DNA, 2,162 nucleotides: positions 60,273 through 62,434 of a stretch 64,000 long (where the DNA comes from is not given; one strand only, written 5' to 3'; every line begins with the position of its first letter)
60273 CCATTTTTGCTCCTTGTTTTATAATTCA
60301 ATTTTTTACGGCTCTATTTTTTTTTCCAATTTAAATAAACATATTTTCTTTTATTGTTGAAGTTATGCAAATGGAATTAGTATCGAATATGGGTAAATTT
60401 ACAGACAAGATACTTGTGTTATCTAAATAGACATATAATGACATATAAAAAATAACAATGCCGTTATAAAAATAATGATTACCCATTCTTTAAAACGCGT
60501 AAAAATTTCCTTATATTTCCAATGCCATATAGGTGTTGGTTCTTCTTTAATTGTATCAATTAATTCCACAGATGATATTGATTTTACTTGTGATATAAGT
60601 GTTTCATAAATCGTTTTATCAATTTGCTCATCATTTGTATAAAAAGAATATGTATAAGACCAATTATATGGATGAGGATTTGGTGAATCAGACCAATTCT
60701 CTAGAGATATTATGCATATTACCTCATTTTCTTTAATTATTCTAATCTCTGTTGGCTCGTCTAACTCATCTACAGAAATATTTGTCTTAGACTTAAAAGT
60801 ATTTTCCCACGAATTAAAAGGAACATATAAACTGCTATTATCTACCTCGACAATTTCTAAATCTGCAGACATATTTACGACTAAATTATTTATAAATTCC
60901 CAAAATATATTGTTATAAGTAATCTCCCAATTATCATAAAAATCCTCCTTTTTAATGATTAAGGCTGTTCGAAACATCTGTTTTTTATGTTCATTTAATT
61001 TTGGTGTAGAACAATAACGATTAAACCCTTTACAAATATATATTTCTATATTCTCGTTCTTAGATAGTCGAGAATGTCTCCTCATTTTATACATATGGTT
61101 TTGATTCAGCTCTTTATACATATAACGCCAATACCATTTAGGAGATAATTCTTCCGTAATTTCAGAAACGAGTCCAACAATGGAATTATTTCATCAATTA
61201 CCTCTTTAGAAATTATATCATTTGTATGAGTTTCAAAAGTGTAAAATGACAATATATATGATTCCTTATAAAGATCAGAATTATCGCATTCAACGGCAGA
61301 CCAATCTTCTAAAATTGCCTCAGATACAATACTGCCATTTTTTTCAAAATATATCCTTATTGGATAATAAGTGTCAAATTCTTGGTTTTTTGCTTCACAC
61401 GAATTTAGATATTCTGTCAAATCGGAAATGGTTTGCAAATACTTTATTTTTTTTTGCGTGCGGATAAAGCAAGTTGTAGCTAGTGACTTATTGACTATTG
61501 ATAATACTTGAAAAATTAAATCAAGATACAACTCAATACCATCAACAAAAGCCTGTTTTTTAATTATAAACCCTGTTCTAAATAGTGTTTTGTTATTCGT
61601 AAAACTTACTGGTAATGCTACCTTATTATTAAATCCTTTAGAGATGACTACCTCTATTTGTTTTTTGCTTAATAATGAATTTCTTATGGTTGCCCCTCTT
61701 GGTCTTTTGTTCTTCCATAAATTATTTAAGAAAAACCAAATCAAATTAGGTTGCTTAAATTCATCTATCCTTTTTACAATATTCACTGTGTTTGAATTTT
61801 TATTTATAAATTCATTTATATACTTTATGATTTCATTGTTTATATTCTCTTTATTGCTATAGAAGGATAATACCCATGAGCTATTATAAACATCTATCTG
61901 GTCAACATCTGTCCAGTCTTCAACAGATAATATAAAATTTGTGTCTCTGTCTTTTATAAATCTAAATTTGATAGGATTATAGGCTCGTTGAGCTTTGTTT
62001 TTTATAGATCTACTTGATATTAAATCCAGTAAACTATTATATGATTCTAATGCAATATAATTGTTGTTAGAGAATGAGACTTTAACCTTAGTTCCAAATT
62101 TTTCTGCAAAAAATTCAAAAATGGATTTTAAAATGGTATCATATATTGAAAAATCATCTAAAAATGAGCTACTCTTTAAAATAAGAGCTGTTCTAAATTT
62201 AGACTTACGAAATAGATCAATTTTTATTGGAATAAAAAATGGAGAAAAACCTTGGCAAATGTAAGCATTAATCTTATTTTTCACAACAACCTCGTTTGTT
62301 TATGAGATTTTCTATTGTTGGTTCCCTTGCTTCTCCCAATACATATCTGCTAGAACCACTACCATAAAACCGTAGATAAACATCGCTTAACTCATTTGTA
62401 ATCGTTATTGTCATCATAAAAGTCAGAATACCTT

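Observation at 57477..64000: AT-rich one-strand array of unrecognisable small membrane proteins around an Rhs relic: candidate polymorphic toxin/immunity depot or an undescribed conflict system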

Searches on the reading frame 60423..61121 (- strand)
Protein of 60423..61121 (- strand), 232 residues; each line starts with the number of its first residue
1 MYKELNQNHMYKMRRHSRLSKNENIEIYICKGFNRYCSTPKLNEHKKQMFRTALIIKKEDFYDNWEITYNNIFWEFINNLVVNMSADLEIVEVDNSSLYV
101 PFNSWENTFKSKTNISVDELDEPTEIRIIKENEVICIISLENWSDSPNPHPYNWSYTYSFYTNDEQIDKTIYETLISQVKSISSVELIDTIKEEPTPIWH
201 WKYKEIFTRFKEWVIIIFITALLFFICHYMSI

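Call 7: search_protein_families(library=pfam, max_evalue=0.1, proteins=[window:60423-61121:-])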
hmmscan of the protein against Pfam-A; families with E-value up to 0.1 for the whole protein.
window:60423-61121:- (232 aa): 0 families

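Call 17: search_protein_families(library=ncbifam, max_evalue=0.1, proteins=[window:60423-61121:-])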
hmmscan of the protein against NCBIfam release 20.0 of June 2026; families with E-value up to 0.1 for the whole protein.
window:60423-61121:- (232 aa): 0 families

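Call 18: search_protein_families(library=padloc, max_evalue=0.1, proteins=[window:60423-61121:-])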
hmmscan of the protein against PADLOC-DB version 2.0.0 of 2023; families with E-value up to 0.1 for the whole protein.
window:60423-61121:- (232 aa): 0 families

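Call 50: search_protein_families(library=pfam, alignment_id=A2, max_evalue=0.01)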
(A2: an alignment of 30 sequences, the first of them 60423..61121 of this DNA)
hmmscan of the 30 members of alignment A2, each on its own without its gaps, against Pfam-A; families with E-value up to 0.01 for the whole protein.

A. member 1, window:60423-61121:- (232 aa): 0 families

B. families by the number of members that match (of 30 scanned): 1 family
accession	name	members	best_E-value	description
PF17928.6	TetR_C_22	1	0.0072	Tetracyclin repressor-like, C-terminal domain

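Call 57: predict_structure(alignment_id=A2)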
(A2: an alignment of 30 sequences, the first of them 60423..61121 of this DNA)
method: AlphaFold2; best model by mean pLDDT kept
length: 232 residues; sequences in the alignment: 30
mean_pLDDT: 86.7   pTM: 0.79
mean pLDDT of the five models: 86.7, 86.2, 85.6, 85.3, 84.5
residues with pLDDT >= 90: 140; 70-90: 45; 50-70: 46; < 50: 1
segments of 3 or more residues with pLDDT < 50: none
pLDDT, mean of each block of 10 residues (from residue 1): 66 59 88 92 85 96 87 93 93 71 67 59 89 95 93 96 97 98 96 92 86 96 98 96
secondary structure, 60 per line:
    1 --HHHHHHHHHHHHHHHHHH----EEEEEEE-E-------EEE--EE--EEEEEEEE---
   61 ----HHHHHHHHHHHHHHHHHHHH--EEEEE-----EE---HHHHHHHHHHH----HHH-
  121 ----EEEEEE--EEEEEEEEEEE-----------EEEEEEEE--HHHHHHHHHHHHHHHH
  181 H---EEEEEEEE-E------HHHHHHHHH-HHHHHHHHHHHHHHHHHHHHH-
elements in order: H3-20 E25-31 E41-43 E50-57 H65-84 E87-91 H102-112 E125-130 E133-143 E155-162 H165-181 E185-192 H201-209 H211-231

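Call 61: fold_search(model_id=the predicted structure, library=pdb)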
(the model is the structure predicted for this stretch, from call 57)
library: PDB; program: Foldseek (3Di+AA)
matches with E <= 10: 803; with E <= 0.001: 0
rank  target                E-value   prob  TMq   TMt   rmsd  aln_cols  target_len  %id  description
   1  5e3i_A                2.7e-02  0.30  0.25  0.17  17.5       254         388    8  Crystal Structure of a Histidyl-tRNA synthetase from Acinetobacter baumannii with bound L-Histidine and ATP (released 2015-11-04)
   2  8ifj_H                3.3e-02  0.60  0.27  0.24  11.9       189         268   10  Crystal structure of pyrrolysyl-tRNA synthetase from methanogenic archaeon ISO4-G1 (released 2023-03-15)
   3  1htt_A                3.7e-02  0.35  0.26  0.19  18.4       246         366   10  HISTIDYL-TRNA SYNTHETASE (released 1997-01-27)
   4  1htt_B                3.9e-02  0.33  0.26  0.19  19.5       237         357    8  HISTIDYL-TRNA SYNTHETASE (released 1997-01-27)
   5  6jp2_B                5.3e-02  0.51  0.25  0.22  11.0       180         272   12  Crystal structure of pyrrolysyl-tRNA synthetase from Methanomethylophilus alvus (released 2019-05-22)
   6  8ifj_J                6.0e-02  0.66  0.28  0.25  10.4       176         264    9  Crystal structure of pyrrolysyl-tRNA synthetase from methanogenic archaeon ISO4-G1 (released 2023-03-15)
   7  2zin                  6.0e-02  0.47  0.24  0.22   8.4       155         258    9  Crystal structure of the catalytic domain of pyrrolysyl-tRNA synthetase in complex with BocLys and an ATP analogue (released 2008-12-02)
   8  7u0r_B                6.3e-02  0.63  0.28  0.24   9.8       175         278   10  Crystal structure of Methanomethylophilus alvus PylRS(N166A/V168A) complexed with meta-trifluoromethyl-2-benzylmalonat (released 2023-06-14)
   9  9ppp_A                6.7e-02  0.12  0.14  0.14  16.9       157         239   13  Structure of Alpha Appendage of AP2 bound to the extended FxDxF motif derived of CCDC32 (released 2026-04-08)
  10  4bwa                  7.2e-02  0.51  0.25  0.23   8.4       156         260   10  PylRS Y306G, Y384F, I405R mutant in complex with adenylated norbornene (released 2013-07-31)
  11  3r4o_A                7.2e-02  0.20  0.22  0.23  12.1       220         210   10  Optimization of Potent, Selective, and Orally Bioavailable Pyrrolodinopyrimidine-containing Inhibitors of Heat Shock P (released 2011-04-27)
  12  6jp2_D                7.6e-02  0.54  0.28  0.24  10.6       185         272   10  Crystal structure of pyrrolysyl-tRNA synthetase from Methanomethylophilus alvus (released 2019-05-22)
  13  8ifj_D                7.6e-02  0.35  0.25  0.22  12.0       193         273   10  Crystal structure of pyrrolysyl-tRNA synthetase from methanogenic archaeon ISO4-G1 (released 2023-03-15)
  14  6ezd_C                9.1e-02  0.54  0.28  0.24  10.2       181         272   13  Pyrrolysyl-tRNA synthetase from Canditatus Methanomethylophilus alvus (MmaPylRS) (released 2018-12-12)
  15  2odr_D                9.1e-02  0.28  0.26  0.16  10.7       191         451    9  Methanococcus Maripaludis Phosphoseryl-tRNA synthetase (released 2007-02-13)
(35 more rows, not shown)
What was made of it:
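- Closest known: Glycine-zipper membrane-depolarising toxins with dedicated immunity proteins. Different: The immunity domain is tail-anchored with a fold unmatched in the PDB (call 61).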

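Call 96: search_protein_families(library=phrogs, max_evalue=0.01, proteins=[window:60423-61121:-])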
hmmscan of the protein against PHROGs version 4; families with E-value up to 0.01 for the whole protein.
window:60423-61121:- (232 aa): 0 families

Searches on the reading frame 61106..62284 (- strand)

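Call 7: search_protein_families(library=pfam, max_evalue=0.1, proteins=[window:61106-62284:-])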
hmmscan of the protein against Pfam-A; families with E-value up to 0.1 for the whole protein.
window:61106-62284:- (392 aa): 1 family
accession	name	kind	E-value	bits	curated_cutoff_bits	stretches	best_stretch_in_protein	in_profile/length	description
PF13420.13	Acetyltransf_4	-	0.029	14.8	24.3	0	127-173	66-118/155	Acetyltransferase (GNAT) domain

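Call 17: search_protein_families(library=ncbifam, max_evalue=0.1, proteins=[window:61106-62284:-])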
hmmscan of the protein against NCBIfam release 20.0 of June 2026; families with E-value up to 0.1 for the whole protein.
window:61106-62284:- (392 aa): 0 families

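Call 18: search_protein_families(library=padloc, max_evalue=0.1, proteins=[window:61106-62284:-])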
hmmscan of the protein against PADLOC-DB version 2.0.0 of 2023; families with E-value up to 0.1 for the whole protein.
window:61106-62284:- (392 aa): 0 families

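Call 96: search_protein_families(library=phrogs, max_evalue=0.01, proteins=[window:61106-62284:-])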
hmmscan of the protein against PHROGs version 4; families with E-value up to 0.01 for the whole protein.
window:61106-62284:- (392 aa): 0 families
